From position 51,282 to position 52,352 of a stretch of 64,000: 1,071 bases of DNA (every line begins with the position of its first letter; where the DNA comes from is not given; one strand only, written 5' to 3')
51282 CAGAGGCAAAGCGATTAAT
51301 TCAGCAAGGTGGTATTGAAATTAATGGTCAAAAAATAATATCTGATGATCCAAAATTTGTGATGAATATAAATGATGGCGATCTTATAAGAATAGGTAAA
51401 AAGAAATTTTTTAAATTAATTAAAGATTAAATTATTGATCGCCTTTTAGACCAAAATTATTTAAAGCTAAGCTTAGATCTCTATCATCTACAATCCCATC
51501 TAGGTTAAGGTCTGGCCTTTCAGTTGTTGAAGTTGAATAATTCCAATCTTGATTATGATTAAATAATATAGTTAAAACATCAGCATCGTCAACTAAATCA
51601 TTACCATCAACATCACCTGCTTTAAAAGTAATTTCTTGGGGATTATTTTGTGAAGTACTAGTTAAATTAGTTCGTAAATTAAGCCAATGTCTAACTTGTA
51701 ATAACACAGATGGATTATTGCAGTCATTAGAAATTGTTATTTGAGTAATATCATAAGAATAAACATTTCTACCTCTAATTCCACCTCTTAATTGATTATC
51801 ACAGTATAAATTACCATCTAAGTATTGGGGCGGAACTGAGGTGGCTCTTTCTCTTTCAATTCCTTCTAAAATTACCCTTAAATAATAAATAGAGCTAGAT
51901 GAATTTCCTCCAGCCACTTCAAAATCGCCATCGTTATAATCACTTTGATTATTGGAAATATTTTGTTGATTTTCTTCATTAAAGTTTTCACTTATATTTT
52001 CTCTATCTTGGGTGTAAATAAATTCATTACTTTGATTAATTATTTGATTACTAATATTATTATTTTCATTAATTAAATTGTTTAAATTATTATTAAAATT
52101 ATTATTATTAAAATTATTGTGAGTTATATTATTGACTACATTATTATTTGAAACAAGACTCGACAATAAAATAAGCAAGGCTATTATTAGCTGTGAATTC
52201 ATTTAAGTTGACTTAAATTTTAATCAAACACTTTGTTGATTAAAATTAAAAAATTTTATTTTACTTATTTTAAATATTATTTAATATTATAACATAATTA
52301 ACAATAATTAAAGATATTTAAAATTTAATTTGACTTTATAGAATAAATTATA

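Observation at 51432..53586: Divergently transcribed pair of dockerin-repeat secreted proteins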

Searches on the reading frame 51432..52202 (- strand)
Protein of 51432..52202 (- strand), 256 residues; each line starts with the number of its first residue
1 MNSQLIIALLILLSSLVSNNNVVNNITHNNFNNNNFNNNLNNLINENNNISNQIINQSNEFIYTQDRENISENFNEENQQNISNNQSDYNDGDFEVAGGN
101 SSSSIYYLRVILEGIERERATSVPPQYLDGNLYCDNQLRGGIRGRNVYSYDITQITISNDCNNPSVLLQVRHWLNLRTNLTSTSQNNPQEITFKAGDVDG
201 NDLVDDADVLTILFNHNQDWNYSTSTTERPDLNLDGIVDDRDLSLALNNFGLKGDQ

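Call 3: search_protein_families(library=pfam, proteins=[window:51432-52202:-], max_evalue=10)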
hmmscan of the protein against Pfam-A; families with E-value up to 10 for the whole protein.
window:51432-52202:- (256 aa): 2 families
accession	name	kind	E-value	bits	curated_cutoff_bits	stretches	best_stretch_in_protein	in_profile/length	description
PF21085.3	CusS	-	0.014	16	24.1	1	20-84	49-113/160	CusS sensor domain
PF00404.24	Dockerin_1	-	0.017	15.8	22.9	1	195-245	1-51/57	Dockerin type I domain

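Call 4: search_protein_families(library=ncbifam, proteins=[window:51432-52202:-], max_evalue=10)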
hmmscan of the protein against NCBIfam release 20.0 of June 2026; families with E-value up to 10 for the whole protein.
window:51432-52202:- (256 aa): 2 families
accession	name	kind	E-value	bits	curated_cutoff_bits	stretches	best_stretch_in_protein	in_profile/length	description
NF041111.1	effector_HPE1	subfamily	0.038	14.1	80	1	1-71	1-71/99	HPE1 family effector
NF045799.1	GrgA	equivalog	0.088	12.1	350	1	25-83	214-272/281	GrgA family transcription factor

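Call 69: list_cluster_members(proteins=[window:51432-52202:-, window:52420-53586:+, P0079, P0080])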
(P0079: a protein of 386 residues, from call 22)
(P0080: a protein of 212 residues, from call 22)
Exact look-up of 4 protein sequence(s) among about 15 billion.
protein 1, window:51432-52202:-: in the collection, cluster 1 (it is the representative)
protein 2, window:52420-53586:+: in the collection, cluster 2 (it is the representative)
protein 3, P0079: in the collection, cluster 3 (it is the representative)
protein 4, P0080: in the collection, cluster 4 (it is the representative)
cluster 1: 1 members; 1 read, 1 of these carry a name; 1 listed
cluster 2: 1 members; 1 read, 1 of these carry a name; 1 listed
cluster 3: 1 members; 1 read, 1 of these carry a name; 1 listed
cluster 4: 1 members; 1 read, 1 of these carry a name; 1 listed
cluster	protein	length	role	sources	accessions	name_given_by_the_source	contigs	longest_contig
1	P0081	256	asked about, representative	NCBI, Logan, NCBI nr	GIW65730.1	MAG: hypothetical protein KatS3mg094_249 [Candidatus Parcubacteria bacterium]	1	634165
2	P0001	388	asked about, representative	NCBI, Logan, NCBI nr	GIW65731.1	MAG: hypothetical protein KatS3mg094_250 [Candidatus Parcubacteria bacterium]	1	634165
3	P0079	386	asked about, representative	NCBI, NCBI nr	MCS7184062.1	MAG: hypothetical protein NZ866_01795 [Patescibacteria group bacterium] | hypothetical protein [Patescibacteria group bacterium]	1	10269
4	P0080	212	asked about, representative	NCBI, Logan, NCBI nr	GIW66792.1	MAG: hypothetical protein KatS3mg095_0690 [Candidatus Parcubacteria bacterium]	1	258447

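Call 82: search_protein_families(library=padloc, proteins=[window:51432-52202:-], max_evalue=0.01)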
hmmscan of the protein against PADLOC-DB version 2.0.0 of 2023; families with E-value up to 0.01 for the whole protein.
window:51432-52202:- (256 aa): 0 families

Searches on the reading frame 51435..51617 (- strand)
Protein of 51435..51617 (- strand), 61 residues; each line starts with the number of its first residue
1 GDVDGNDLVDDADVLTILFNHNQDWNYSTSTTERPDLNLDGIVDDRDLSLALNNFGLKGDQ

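Call 78: find_homologous_proteins(query=A6, max_evalue=0.001)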
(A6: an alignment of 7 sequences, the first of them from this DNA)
Query A6 (7 sequences) (61 aa, profile of the alignment): 24 proteins with E <= 0.001 among 48 candidates.
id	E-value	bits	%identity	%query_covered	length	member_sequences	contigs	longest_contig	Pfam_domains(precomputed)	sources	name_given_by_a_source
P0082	2.1e-12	65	52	95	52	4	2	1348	-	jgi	jgi:hypothetical protein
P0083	2.8e-12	64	52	92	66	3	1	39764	-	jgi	jgi:hypothetical protein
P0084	6.4e-12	63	52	92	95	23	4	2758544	-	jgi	jgi:hypothetical protein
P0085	2.3e-11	61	54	92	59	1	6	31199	-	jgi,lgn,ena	-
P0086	3.1e-11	61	45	92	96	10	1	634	PF00404.25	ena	-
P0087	3.8e-11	61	51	90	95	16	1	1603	-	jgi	jgi:hypothetical protein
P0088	3.8e-11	61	50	92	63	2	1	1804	PF00404.25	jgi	jgi:hypothetical protein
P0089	4.8e-11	60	52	92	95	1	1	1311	-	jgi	jgi:hypothetical protein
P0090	1.9e-10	58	43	92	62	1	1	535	PF00404.25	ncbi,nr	ncbi:MAG: dockerin type I domain-containing protein, partial [Fimbriimonadales bacterium]|nr:dockeri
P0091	2.0e-10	58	46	92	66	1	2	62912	-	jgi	jgi:hypothetical protein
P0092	2.7e-10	58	52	92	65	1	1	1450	-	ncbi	ncbi:MAG: hypothetical protein CFK48_11140, partial [Armatimonadetes bacterium CP1_7O]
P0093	2.9e-10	58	50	92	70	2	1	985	-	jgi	jgi:hypothetical protein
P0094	3.4e-10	58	50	92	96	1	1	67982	-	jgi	jgi:hypothetical protein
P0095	3.5e-10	58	54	92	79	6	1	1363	-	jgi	-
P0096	2.1e-9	55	52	92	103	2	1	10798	-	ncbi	ncbi:MAG: hypothetical protein QXS96_06430, partial [Candidatus Caldarchaeum sp.]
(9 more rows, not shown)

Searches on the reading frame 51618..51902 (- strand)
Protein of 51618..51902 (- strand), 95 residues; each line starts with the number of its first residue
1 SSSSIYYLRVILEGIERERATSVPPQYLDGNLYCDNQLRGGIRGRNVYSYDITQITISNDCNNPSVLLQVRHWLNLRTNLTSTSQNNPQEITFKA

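Call 14: find_homologous_proteins(query=A1, max_evalue=0.01)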
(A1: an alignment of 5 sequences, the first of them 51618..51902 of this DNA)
Query A1 (5 sequences): 656 candidates shared short words with the query, none scored E <= 0.01.

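Call 22: search_protein_representatives(alignment_id=A1)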
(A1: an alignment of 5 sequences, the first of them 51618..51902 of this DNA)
Query: 5 sequences, 93 profile positions. Proteins with E-value up to 0.001 (for the whole library): 5; up to 1e-10: 5; up to 1e-30: 4. The best 5 are listed.
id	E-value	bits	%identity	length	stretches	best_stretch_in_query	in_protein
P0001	4.6e-54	196.6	-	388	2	1-92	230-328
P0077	1.7e-37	143.5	-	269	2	2-92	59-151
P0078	9.7e-35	134.7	-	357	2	4-92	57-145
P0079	9.1e-33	128.4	-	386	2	3-92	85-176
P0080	1.0e-27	112.2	-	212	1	1-92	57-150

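Call 25: find_encoding_contigs(protein=P0079, flank=10000)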
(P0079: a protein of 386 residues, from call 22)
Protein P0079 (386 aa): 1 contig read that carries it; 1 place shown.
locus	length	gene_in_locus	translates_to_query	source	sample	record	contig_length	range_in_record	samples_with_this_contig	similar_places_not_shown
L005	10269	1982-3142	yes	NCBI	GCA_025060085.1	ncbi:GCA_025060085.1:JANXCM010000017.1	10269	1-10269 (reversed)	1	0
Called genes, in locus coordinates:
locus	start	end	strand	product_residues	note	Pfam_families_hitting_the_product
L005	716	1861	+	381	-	PF03734:YkuD, PF01551:Peptidase_M23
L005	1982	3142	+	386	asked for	PF00404:Dockerin_1 (weak)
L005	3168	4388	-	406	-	PF00579:tRNA-synt_1b, PF22421:SYY_C-terminal, PF01479:S4 (weak)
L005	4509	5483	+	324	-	PF01933:CofD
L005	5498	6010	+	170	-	PF03358:FMN_red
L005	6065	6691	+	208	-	PF00081:Sod_Fe_N, PF02777:Sod_Fe_C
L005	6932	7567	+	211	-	PF00925:GTP_cyclohydro2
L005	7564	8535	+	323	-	PF01244:Peptidase_M19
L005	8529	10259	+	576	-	-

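Call 56: search_protein_families(library=pfam, proteins=[P0080, P0078, P0079], max_evalue=0.1)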
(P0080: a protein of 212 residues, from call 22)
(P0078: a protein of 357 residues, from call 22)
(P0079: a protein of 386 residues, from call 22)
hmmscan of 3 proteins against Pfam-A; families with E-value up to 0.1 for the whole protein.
P0080 (212 aa): 0 families

P0078 (357 aa): 3 families
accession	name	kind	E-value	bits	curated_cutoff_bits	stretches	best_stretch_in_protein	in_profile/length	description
PF00404.24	Dockerin_1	-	3.7e-07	30.7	22.9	1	147-197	2-54/57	Dockerin type I domain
PF04990.17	RNA_pol_Rpb1_7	-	0.0043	17.5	23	0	178-222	13-58/136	RNA polymerase Rpb1, domain 7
PF13499.12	EF-hand_7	-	0.078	13.8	30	0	300-332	12-39/67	EF-hand domain pair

P0079 (386 aa): 3 families
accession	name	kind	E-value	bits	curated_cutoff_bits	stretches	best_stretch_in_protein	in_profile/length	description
PF00404.24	Dockerin_1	-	1.7e-05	25.4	22.9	1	178-229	2-54/57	Dockerin type I domain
PF22913.1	NBAS_11th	-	0.0015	18.9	27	0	319-361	73-113/125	NBAS subunit of NRZ tethering complex, C-terminal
PF13499.12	EF-hand_7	-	0.093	13.5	30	0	175-219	8-57/67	EF-hand domain pair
